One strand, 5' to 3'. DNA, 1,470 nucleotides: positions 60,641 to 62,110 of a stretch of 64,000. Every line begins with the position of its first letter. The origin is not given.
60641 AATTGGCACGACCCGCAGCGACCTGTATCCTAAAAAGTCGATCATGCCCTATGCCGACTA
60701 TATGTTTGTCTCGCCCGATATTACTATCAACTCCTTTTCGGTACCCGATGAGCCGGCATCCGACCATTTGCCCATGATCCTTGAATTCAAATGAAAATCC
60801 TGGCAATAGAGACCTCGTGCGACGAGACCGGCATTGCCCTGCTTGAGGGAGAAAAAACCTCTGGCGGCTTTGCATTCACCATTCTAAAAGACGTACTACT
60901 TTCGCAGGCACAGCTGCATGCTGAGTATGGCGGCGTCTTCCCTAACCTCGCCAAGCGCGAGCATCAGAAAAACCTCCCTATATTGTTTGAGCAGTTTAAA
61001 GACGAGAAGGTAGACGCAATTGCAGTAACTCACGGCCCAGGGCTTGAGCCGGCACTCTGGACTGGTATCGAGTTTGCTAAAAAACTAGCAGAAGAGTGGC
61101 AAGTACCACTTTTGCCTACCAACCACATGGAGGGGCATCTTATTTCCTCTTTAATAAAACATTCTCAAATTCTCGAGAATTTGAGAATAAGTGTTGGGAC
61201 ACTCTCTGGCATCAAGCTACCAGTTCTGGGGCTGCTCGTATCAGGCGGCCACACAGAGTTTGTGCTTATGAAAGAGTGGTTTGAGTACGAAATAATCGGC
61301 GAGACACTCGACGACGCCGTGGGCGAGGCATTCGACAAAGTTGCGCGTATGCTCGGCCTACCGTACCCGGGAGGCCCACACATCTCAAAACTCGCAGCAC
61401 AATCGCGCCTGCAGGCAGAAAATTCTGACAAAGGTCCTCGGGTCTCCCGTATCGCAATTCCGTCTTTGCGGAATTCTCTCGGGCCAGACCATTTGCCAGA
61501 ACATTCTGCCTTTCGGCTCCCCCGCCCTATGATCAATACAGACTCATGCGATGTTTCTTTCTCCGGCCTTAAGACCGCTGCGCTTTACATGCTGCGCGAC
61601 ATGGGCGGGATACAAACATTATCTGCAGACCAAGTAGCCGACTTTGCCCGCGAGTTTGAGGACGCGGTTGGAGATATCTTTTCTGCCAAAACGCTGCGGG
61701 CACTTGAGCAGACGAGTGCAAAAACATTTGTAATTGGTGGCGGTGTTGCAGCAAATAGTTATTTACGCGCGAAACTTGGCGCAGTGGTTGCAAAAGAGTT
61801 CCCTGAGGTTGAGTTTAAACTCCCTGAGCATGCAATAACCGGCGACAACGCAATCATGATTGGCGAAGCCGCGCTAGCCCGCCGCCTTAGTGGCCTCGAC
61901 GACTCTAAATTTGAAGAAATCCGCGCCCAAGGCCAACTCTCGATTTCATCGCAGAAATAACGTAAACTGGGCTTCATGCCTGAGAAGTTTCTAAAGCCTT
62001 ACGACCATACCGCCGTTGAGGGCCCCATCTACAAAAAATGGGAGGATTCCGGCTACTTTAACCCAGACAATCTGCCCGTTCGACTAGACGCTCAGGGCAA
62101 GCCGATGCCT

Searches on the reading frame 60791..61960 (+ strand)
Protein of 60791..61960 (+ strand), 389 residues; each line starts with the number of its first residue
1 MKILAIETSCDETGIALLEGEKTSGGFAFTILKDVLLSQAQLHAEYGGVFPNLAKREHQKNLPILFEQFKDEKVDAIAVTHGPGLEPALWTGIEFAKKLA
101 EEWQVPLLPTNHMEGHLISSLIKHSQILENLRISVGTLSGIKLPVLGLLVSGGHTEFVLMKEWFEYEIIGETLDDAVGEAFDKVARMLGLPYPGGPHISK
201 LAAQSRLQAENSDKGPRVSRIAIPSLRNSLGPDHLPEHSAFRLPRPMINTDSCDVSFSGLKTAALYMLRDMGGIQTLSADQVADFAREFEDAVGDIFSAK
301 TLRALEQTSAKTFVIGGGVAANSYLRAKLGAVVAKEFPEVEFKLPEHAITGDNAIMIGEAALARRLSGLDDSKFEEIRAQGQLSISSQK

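Call 46: find_encoding_contigs(protein=window:60791-61960:+, flank=10000, max_places=1)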
Protein window:60791-61960:+ (389 aa): no gene with exactly this product is on record in the collection.
